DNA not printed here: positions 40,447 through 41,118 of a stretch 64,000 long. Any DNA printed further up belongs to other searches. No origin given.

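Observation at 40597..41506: Alkyltransferase-like (ATL, PWHRV) protein gene overlapping a GNAT acetyltransferase gene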

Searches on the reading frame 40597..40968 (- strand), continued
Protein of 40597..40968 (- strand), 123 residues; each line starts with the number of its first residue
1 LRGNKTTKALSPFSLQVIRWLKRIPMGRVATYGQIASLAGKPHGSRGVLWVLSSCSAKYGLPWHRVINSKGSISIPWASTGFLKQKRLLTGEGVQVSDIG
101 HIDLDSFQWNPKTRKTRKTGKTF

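Call 10: find_encoding_contigs(protein=P0002, flank=5000, max_places=3)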
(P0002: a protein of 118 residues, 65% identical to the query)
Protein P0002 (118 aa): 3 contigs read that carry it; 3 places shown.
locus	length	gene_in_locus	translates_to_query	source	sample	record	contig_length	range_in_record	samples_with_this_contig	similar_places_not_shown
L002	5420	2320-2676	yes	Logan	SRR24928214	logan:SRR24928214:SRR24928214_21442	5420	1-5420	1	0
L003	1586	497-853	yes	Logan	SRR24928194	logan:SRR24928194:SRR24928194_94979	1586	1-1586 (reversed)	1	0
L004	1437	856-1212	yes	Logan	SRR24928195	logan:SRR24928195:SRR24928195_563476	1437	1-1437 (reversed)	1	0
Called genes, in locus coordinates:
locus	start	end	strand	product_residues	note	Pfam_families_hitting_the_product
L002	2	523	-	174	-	?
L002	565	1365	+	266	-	-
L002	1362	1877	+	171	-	PF00583:Acetyltransf_1, PF13302:Acetyltransf_3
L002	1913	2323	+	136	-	PF00583:Acetyltransf_1, PF13673:Acetyltransf_10, PF13508:Acetyltransf_7, PF14542:Acetyltransf_CG (weak), PF08445:FR47 (faint)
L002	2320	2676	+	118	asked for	PF01035:DNA_binding_1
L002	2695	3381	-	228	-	PF00775:Dioxygenase_C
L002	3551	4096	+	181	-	-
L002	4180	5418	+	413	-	?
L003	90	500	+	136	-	PF00583:Acetyltransf_1, PF13673:Acetyltransf_10, PF13508:Acetyltransf_7, PF14542:Acetyltransf_CG (weak), PF08445:FR47 (faint)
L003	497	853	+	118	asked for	PF01035:DNA_binding_1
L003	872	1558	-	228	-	PF00775:Dioxygenase_C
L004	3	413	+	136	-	?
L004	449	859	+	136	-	PF00583:Acetyltransf_1, PF13673:Acetyltransf_10, PF13508:Acetyltransf_7, PF14542:Acetyltransf_CG (weak), PF08445:FR47 (faint)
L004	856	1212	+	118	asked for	PF01035:DNA_binding_1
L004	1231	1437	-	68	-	?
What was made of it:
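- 4-nt overlaps throughout the four-gene operon in L002 (call 10).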

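Call 12: find_related_loci(query=A1, collection=genome_contigs, flank=4000)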
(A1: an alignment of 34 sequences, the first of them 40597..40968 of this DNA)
Query A1 (123 aa) in genome_contigs; peptide patterns used: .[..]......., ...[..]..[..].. (x = any residue, [..] = any of these).
600 stretches matched a pattern (row limit reached: there are more); 592 encode a relative of the query (tblastn E <= 1e-3); the best 80 are kept; 80 distinct loci.
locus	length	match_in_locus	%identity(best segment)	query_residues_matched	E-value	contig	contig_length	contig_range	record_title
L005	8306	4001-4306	56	8-109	6e-35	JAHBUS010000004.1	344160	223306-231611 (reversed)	MAG: Bdellovibrionaceae bacterium isolate ACE_BDE3 BDE3_4, whole genome shotgun sequence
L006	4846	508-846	53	10-122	4e-36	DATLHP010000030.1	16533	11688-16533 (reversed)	MAG TPA_asm: Bdellovibrionales bacterium isolate SMAG_U13643 k141_2443939, whole genome shotgun sequence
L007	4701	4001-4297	51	11-109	3e-33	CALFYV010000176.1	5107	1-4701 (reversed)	MAG TPA_asm: uncultured Bacteriovoracaceae bacterium isolate SRR7515931_bin.52_CONCOCT_v1.1_MAG genome assembly, contig:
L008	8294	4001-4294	55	11-109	3e-30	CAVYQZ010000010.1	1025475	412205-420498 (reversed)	MAG: Candidatus Aminicenantes bacterium isolate MFD04716.bin.2.288 genome assembly, contig: contig_5963, whole genome sh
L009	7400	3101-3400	52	10-109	2e-30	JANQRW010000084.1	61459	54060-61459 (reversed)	MAG: Marinicella sp. isolate IP29b_bin.79 k99_2666001, whole genome shotgun sequence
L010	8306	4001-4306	54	7-109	3e-30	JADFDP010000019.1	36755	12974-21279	MAG: Candidatus Aminicenantes bacterium isolate QR_Bin.23 NODE_19_length_36755_cov_16.7215, whole genome shotgun sequenc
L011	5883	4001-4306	53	11-113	1e-29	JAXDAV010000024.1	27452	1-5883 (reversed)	MAG: Candidatus Aminicenantes bacterium isolate POMEDNA-B01 Raw1_k127_90940, whole genome shotgun sequence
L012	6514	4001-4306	53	9-111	2e-29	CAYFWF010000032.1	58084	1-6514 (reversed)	MAG TPA_asm: uncultured Eubacteriales bacterium isolate ERP108616_co1_236 genome assembly, contig: k119_147201, whole ge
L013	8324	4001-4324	47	6-114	3e-29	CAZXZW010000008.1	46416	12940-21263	MAG TPA_asm: uncultured Bdellovibrio sp. isolate SRP150892_co2_469 genome assembly, contig: NODE_855_length_46416_cov_6.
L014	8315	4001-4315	51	7-112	7e-29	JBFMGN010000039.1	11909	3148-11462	MAG: Spirochaetota bacterium isolate MAG298 MAG298_39, whole genome shotgun sequence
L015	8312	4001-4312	46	8-112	4e-28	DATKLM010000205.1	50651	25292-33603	MAG TPA_asm: Spirochaetia bacterium isolate SMAG_U14685 k141_1864933, whole genome shotgun sequence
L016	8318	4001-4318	50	5-111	5e-28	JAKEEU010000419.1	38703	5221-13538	MAG: candidate division KSB1 bacterium isolate PMV_1_maxbin.001 PMV_1_maxbin.001.k101_1982360, whole genome shotgun sequ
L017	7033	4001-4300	53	21-121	2e-27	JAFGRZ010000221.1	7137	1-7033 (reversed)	MAG: Candidatus Aminicenantes bacterium isolate Zod_Metabat.860 k87_4313164, whole genome shotgun sequence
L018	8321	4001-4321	51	4-111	2e-27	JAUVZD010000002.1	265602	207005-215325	MAG: Candidatus Coatesbacteria bacterium isolate CSMAG_1259 CSMAG_1259_k141_1188977_length_265602_cov_100.7664, whole ge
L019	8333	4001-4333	48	5-114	2e-27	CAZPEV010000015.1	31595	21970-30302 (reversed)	MAG TPA_asm: uncultured Ignavibacteriales bacterium isolate binchicken_co261_18 genome assembly, contig: NODE_41_length_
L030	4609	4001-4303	49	10-111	2e-26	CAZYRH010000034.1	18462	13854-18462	MAG TPA_asm: uncultured Ignavibacteriales bacterium isolate binchicken_co100_268 genome assembly, contig: NODE_4669_leng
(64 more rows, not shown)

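Call 18: search_protein_families(library=pfam, alignment_id=A2, max_evalue=0.001)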
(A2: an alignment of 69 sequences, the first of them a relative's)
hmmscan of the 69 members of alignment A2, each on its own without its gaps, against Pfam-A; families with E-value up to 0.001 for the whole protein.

A. member 1, L005:3552-3980:- (142 aa): 0 families

B. families by the number of members that match (of 69 scanned): 128 families (the first 25 are shown)
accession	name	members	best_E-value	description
PF00162.24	PGK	5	2e-86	Phosphoglycerate kinase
PF06866.16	DUF1256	2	5.5e-34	Protein of unknown function (DUF1256)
PF02028.23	BCCT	1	1.9e-164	BCCT, betaine/carnitine/choline family transporter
PF02934.20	GatB_N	1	3.6e-116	GatB/GatE catalytic domain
PF00180.25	Iso_dh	1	1.8e-91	Isocitrate/isopropylmalate dehydrogenase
PF00135.34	COesterase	1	4.3e-91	Carboxylesterase family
PF01875.22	Memo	1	7.1e-62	Memo-like protein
PF01871.22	AMMECR1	1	1e-58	AMMECR1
PF02826.25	2-Hacid_dh_C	1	4.2e-57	D-isomer specific 2-hydroxyacid dehydrogenase, NAD binding domain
PF02735.22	Ku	1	3.6e-51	Ku70/Ku80 beta-barrel domain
PF03853.21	YjeF_N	1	6.2e-51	YjeF-related protein N-terminus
PF02637.23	GatB_Yqey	1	1.7e-46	GatB domain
PF01103.29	Omp85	1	2.4e-46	Omp85 superfamily domain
PF01256.23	Carb_kinase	1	2e-44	NAD(P)H-hydrate dehydratase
PF02274.22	ADI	1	1.3e-43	Arginine deiminase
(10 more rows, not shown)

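Call 19: search_protein_families(library=pfam, alignment_id=A3, max_evalue=0.001)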
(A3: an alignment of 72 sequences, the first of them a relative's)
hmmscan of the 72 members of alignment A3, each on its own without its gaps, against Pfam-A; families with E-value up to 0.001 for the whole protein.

A. member 1, L005:4368-5135:- (255 aa): 2 families
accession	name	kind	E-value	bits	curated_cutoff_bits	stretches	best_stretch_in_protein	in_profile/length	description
PF01061.29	ABC2_membrane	-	3.9e-17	63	26.9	1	7-218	3-210/211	ABC-2 type transporter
PF12698.13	ABC2_membrane_3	-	1.8e-09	37.6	31.6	1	53-222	157-321/347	ABC-2 family transporter protein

B. families by the number of members that match (of 72 scanned): 154 families (the first 25 are shown)
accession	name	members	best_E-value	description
PF00227.31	Proteasome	3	1.4e-53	Proteasome subunit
PF03486.20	HI0933_like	2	4.3e-95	HI0933-like protein Rossmann domain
PF00557.29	Peptidase_M24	2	3.7e-64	Metallopeptidase family M24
PF22780.1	HI0933_like_1st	2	2.3e-47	HI0933-like protein barrel and H2TH domain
PF05195.22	AMP_N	2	3.5e-39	Aminopeptidase P, N-terminal domain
PF00892.27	EamA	2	2.7e-34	EamA-like transporter family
PF07366.18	SnoaL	2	4.3e-27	SnoaL-like polyketide cyclase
PF12680.13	SnoaL_2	2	8.3e-18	SnoaL-like domain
PF00890.30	FAD_binding_2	2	3.3e-16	FAD binding domain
PF00561.26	Abhydrolase_1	2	1.8e-14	alpha/beta hydrolase fold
PF13673.13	Acetyltransf_10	2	1.2e-13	Acetyltransferase (GNAT) domain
PF13620.12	CarboxypepD_reg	2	2.6e-12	Carboxypeptidase regulatory-like domain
PF01134.28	GIDA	2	4.6e-12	Glucose inhibited division protein A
PF12831.13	FAD_oxidored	2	2.2e-11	FAD dependent oxidoreductase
PF07992.20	Pyr_redox_2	2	4e-11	Pyridine nucleotide-disulphide oxidoreductase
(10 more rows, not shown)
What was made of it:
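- ATLs in other phyla have unrelated neighbours (calls 18, 19).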

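Call 20: find_encoding_contigs(protein=P0001, flank=4000, max_places=2)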
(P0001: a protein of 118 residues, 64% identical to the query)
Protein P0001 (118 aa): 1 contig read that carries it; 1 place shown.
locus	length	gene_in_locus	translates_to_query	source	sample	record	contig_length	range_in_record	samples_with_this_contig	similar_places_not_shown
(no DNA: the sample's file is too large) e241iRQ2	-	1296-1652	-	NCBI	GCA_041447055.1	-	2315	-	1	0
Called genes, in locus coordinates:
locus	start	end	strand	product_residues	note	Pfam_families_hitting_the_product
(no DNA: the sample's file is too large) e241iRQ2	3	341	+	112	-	?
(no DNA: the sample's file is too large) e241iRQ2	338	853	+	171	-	PF00583:Acetyltransf_1, PF13302:Acetyltransf_3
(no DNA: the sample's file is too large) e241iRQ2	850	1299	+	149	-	PF00583:Acetyltransf_1, PF13673:Acetyltransf_10, PF13508:Acetyltransf_7, PF14542:Acetyltransf_CG (weak)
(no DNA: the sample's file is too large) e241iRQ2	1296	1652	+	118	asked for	PF01035:DNA_binding_1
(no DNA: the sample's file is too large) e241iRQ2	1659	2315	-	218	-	?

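Call 21: find_encoding_contigs(protein=P0006, flank=4000, max_places=2)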
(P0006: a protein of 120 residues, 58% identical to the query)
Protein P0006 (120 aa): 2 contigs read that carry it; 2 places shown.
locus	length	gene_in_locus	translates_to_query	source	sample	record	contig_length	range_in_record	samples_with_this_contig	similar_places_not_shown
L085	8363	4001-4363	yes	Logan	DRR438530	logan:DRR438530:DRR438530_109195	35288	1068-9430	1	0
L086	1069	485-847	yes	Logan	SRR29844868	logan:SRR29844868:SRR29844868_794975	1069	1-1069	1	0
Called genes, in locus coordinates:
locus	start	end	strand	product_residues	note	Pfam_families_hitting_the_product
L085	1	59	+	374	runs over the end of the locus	?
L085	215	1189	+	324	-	PF10026:DUF2268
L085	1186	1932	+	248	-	PF07685:GATase_3 (faint), PF00117:GATase, PF07722:Peptidase_C26 (weak)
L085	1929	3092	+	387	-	PF06224:AlkZ-like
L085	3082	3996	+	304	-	PF02678:Pirin, PF05726:Pirin_C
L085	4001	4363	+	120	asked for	PF01035:DNA_binding_1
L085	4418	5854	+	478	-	PF02805:Ada_Zn_binding, PF00165:HTH_AraC (faint), PF12833:HTH_18, PF06029:AlkA_N, PF00730:HhH-GPD (weak)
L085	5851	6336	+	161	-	PF02870:Methyltransf_1N, PF01035:DNA_binding_1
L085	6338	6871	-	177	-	-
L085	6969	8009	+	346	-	-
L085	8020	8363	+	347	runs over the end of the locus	PF08240:ADH_N, PF01262:AlaDh_PNT_C, PF02826:2-Hacid_dh_C, PF22660:RS_preATP-grasp-like (weak), PF00107:ADH_zinc_N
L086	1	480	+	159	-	?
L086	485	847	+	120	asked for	PF01035:DNA_binding_1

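Call 22: find_encoding_contigs(protein=P0007, flank=4000, max_places=2)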
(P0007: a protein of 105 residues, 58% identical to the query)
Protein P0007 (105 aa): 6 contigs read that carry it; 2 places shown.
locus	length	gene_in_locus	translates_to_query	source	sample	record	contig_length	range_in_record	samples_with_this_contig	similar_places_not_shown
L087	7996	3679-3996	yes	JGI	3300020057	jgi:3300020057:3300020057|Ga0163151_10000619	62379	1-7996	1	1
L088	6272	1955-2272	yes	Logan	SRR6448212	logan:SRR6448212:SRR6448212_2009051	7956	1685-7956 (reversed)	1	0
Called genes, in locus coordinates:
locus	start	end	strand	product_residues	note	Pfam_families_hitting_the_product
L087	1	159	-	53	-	?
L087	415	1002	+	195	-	-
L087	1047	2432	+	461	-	PF03193:RsgA_GTPase (faint), PF13167:GTP-bdg_N, PF16360:GTP-bdg_M, PF01926:MMR_HSR1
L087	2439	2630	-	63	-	-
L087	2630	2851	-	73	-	PF01176:eIF-1a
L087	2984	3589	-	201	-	PF07617:DUF1579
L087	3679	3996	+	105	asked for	PF01035:DNA_binding_1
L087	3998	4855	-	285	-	PF02470:MlaD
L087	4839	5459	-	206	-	PF04403:PqiA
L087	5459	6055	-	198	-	-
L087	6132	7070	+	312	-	-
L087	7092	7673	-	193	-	-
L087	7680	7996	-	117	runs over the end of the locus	PF06803:DUF1232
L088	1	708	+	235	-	?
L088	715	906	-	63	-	-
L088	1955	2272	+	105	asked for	PF01035:DNA_binding_1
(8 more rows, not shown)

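Call 23: find_encoding_contigs(protein=P0009, flank=4000, max_places=2)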
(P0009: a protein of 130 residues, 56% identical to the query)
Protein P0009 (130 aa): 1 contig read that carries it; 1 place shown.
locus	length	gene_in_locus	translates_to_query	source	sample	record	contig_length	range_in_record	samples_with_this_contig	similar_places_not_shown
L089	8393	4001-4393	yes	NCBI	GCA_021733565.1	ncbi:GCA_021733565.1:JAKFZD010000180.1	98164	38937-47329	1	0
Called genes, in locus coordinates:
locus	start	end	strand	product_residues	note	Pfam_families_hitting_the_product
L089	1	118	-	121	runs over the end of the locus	-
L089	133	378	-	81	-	-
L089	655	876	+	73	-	-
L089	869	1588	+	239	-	PF27154:ORF11_beta (weak)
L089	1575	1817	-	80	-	PF01713:Smr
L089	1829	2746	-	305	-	PF00126:HTH_1, PF03466:LysR_substrate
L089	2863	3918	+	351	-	PF11019:DUF2608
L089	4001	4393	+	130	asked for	PF01035:DNA_binding_1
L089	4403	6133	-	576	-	PF00270:DEAD, PF00271:Helicase_C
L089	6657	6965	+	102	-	-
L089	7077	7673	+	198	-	PF04832:SOUL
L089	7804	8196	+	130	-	PF04972:BON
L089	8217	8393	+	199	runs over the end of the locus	PF11821:ActD (weak)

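Call 58: predict_structure(alignment_id=A1)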
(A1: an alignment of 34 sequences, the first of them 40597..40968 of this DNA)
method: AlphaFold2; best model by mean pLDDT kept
length: 123 residues; sequences in the alignment: 34
mean_pLDDT: 90.2   pTM: 0.77
mean pLDDT of the five models: 90.2, 89.7, 89.0, 88.2, 87.9
residues with pLDDT >= 90: 99; 70-90: 6; 50-70: 17; < 50: 1
segments of 3 or more residues with pLDDT < 50: none
pLDDT, mean of each block of 10 residues (from residue 1): 64 96 97 97 94 94 97 94 97 97 97 67 62
secondary structure, 60 per line:
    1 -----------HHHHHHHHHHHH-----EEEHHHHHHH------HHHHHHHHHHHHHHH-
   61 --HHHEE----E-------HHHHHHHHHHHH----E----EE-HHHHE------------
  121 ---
elements in order: H12-23 E29-31 H32-38 H45-59 H80-91 H104-107
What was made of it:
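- On ATL (alkyltransferase-like) proteins: The fold model shows only this domain plus disordered tails (call 58).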
